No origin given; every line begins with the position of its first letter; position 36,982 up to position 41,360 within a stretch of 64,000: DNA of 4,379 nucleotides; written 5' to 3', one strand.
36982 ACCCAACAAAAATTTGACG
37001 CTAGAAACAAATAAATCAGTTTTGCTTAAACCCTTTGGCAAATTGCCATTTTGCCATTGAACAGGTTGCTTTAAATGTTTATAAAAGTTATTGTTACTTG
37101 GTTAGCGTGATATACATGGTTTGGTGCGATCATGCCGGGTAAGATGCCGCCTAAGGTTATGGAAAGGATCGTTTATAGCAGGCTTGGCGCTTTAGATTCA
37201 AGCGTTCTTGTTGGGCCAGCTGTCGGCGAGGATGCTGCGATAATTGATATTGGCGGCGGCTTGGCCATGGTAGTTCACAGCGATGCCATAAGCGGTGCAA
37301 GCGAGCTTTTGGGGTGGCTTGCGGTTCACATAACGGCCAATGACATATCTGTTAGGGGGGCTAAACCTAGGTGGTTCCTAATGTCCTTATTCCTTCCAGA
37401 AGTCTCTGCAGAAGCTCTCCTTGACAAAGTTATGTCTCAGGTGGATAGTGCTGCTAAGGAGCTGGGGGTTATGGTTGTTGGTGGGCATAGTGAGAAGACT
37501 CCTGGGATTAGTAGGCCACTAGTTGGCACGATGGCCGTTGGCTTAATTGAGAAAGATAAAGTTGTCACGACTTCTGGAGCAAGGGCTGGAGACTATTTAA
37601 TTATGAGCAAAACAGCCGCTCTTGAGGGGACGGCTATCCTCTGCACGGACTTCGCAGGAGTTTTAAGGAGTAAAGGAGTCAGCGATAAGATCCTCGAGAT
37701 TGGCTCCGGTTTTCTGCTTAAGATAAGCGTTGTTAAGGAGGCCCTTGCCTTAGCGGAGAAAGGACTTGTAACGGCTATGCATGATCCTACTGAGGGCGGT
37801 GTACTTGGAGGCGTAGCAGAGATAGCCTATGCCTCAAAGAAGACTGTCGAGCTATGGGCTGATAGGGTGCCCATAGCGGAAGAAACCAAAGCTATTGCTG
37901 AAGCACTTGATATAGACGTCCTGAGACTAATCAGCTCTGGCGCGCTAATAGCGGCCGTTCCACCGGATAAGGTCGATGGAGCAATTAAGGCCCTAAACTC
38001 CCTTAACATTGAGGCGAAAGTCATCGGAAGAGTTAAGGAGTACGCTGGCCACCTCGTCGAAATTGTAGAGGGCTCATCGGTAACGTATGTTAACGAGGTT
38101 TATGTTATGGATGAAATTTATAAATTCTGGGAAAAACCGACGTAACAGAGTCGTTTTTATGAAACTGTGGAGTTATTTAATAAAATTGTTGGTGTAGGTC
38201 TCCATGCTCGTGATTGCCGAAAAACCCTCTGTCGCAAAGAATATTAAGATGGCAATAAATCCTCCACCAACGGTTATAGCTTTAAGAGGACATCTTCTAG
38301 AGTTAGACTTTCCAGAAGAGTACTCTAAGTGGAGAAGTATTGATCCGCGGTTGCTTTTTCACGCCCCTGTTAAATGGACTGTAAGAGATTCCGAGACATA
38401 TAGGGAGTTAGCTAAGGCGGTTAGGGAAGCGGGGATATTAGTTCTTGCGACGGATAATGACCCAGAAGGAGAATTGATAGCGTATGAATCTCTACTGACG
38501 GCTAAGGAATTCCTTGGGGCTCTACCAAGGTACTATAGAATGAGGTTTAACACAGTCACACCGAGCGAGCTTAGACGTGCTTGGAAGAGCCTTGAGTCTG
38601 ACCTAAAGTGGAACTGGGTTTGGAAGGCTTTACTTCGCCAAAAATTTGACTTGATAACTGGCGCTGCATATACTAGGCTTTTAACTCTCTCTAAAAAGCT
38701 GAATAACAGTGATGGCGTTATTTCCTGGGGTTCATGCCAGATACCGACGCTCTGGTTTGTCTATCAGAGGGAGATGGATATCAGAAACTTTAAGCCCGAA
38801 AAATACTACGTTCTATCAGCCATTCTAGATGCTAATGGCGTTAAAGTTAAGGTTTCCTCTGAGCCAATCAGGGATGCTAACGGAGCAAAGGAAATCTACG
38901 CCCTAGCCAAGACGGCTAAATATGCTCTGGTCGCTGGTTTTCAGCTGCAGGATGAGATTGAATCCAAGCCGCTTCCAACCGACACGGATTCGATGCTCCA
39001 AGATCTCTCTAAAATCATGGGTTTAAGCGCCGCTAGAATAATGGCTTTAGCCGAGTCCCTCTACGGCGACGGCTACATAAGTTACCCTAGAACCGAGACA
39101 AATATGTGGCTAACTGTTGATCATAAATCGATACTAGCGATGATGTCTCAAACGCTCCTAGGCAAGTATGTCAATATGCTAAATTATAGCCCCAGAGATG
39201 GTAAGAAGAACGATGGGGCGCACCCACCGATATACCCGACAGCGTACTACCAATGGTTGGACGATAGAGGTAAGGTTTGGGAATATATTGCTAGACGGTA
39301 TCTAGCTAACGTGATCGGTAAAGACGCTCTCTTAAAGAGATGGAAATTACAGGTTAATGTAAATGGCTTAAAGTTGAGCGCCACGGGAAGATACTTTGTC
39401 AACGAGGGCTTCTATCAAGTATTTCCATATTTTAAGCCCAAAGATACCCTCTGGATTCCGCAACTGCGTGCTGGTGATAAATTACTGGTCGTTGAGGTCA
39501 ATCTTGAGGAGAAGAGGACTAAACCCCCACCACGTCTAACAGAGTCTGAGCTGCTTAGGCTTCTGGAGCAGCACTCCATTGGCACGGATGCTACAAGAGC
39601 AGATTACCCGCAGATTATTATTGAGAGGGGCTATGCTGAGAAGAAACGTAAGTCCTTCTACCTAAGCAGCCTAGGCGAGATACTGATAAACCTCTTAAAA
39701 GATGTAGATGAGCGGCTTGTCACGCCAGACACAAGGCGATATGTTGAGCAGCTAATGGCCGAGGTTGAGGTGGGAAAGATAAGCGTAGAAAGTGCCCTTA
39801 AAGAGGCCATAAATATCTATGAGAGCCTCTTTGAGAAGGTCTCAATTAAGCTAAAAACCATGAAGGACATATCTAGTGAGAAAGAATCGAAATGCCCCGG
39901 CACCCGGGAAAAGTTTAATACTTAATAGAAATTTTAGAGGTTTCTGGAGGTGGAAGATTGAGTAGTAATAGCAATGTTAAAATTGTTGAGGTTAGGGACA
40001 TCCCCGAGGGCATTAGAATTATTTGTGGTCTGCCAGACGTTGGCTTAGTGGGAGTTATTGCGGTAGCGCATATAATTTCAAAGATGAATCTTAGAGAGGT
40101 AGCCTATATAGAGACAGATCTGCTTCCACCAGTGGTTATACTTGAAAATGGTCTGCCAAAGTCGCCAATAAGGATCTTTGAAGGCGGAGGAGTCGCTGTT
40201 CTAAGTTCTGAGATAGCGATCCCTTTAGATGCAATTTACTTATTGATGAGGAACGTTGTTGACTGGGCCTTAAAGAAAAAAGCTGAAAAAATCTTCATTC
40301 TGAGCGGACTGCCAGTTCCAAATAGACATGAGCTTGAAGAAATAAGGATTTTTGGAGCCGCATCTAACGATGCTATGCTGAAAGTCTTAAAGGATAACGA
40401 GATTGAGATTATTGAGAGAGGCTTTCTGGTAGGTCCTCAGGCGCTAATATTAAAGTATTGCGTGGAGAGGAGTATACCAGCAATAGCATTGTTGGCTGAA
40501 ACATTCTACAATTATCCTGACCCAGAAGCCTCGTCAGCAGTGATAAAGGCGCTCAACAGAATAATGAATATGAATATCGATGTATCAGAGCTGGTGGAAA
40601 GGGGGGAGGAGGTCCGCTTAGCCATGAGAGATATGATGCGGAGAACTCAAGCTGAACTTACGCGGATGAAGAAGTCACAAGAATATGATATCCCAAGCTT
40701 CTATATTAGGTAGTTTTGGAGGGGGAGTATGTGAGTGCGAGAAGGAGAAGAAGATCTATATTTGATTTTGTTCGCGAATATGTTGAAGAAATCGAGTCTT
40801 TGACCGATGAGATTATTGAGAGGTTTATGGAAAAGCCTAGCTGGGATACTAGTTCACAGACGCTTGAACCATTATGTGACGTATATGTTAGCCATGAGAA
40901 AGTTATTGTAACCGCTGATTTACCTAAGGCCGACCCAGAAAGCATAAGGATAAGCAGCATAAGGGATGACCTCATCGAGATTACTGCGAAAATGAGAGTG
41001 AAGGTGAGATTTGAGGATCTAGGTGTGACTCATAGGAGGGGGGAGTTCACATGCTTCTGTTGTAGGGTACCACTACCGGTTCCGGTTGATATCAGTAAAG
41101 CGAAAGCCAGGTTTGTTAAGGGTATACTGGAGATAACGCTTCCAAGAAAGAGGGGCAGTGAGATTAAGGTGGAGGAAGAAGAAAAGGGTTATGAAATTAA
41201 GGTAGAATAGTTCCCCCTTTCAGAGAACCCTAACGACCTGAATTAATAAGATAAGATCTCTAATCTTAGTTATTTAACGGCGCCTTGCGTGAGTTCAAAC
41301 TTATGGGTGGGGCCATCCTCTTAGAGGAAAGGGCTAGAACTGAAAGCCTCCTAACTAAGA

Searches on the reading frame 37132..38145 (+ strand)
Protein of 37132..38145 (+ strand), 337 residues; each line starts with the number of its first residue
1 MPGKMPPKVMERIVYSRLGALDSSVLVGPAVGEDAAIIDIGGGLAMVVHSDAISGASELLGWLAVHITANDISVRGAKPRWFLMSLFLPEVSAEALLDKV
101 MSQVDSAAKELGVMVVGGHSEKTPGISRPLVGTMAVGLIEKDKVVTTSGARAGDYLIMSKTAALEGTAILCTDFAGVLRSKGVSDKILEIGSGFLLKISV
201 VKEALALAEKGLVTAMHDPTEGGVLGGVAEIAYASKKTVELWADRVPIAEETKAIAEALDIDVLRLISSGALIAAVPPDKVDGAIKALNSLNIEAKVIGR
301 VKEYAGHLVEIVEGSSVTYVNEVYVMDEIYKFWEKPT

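Call 57: search_protein_families(library=pfam, proteins=[window:37132-38145:+], max_evalue=0.0001)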
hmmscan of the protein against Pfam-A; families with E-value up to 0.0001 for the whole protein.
window:37132-38145:+ (337 aa): 2 families
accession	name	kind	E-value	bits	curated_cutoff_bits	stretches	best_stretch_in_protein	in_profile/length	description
PF02769.27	AIRS_C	-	5.1e-22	79.1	23.1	1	151-303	1-147/156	AIR synthase related protein, C-terminal domain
PF00586.29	AIRS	-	2.1e-19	70.5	24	1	32-139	1-112/112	AIR synthase related protein, N-terminal domain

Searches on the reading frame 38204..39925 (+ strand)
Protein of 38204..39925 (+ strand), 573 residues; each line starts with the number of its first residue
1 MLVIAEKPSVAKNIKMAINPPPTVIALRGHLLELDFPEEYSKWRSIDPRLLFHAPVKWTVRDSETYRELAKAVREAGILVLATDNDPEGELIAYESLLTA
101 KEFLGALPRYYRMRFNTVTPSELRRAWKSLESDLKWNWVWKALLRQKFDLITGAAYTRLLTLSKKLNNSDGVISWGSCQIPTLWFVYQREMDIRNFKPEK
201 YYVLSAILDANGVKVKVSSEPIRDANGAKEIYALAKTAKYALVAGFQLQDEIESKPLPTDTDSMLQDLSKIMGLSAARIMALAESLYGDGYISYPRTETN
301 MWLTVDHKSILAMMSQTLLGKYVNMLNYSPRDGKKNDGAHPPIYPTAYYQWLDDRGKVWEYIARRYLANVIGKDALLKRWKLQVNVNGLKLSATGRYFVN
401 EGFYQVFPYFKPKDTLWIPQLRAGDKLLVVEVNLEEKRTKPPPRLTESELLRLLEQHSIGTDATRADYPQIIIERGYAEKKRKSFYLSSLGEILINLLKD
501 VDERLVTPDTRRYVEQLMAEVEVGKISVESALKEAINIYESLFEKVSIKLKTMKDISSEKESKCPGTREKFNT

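Call 13: search_protein_families(library=pfam, proteins=[window:38204-39925:+], max_evalue=0.0001)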
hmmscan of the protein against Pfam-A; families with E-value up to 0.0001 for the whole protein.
window:38204-39925:+ (573 aa): 2 families
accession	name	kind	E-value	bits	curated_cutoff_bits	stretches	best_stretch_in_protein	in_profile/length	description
PF01131.25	Topoisom_bac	-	3.9e-89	299.9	35.1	1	135-532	3-410/411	DNA topoisomerase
PF01751.28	Toprim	-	1.1e-10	42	23.1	1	2-116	2-94/96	Toprim domain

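Call 58: search_protein_families(library=ncbifam, proteins=[window:38204-39925:+], max_evalue=1e-10)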
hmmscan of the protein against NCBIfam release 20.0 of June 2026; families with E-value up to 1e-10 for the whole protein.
window:38204-39925:+ (573 aa): 12 families
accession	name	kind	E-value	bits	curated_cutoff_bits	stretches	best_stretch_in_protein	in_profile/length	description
NF005555.0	PRK07220.1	equivalog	2e-89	300.8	635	1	23-556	45-578/740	DNA topoisomerase I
NF004438.0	PRK05776.1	equivalog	5.3e-87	292.6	793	1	66-553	94-589/677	DNA topoisomerase I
NF011532.0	PRK14973.1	equivalog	3.2e-81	273.4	930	1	23-547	42-568/936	DNA topoisomerase I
TIGR01057.1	topA_arch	equivalog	2.1e-80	270.7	458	1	64-553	82-575/618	DNA topoisomerase I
NF005829.0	PRK07726.1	subfamily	4.3e-62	210.7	597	1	2-568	3-617/669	DNA topoisomerase 3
TIGR01056.1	topB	subfamily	3.8e-57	194.2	515.75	1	2-561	4-615/706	DNA topoisomerase III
TIGR01051.1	topA_bact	equivalog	5.9e-57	194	456.4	1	2-559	1-588/632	type I DNA topoisomerase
TIGR01054.1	rgy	equivalog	4.6e-32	110.6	471.7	1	67-538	710-1168/1172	reverse gyrase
NF006451.0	PRK08780.1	equivalog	4.4e-30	104.8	1265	1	2-525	5-555/824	DNA topoisomerase I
NF006032.0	PRK08173.1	equivalog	5.1e-23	80.7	1058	1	2-546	5-608/863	DNA topoisomerase III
NF004966.0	PRK06319.1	equivalog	7.8e-23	80.5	868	1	224-500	237-534/862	DNA topoisomerase I/SWI domain fusion protein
NF011313.0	PRK14724.1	equivalog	2.1e-12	45.7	1088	0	2-300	5-342/988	DNA topoisomerase III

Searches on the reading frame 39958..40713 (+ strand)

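Call 57: search_protein_families(library=pfam, proteins=[window:39958-40713:+], max_evalue=0.0001)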
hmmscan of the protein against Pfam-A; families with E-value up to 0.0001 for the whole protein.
window:39958-40713:+ (251 aa): 1 family
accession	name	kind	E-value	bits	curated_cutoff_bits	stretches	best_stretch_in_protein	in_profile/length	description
PF09754.15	PAC2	-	1e-43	150.1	25.8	1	22-226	2-214/215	PAC2 family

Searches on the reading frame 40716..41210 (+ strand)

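Call 57: search_protein_families(library=pfam, proteins=[window:40716-41210:+], max_evalue=0.0001)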
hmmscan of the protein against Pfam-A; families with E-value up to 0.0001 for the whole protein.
window:40716-41210:+ (164 aa): 1 family
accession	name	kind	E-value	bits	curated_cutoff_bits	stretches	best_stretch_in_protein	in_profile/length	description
PF00011.27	HSP20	-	1.1e-07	32.3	20.8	1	58-150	4-93/102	Hsp20/alpha crystallin family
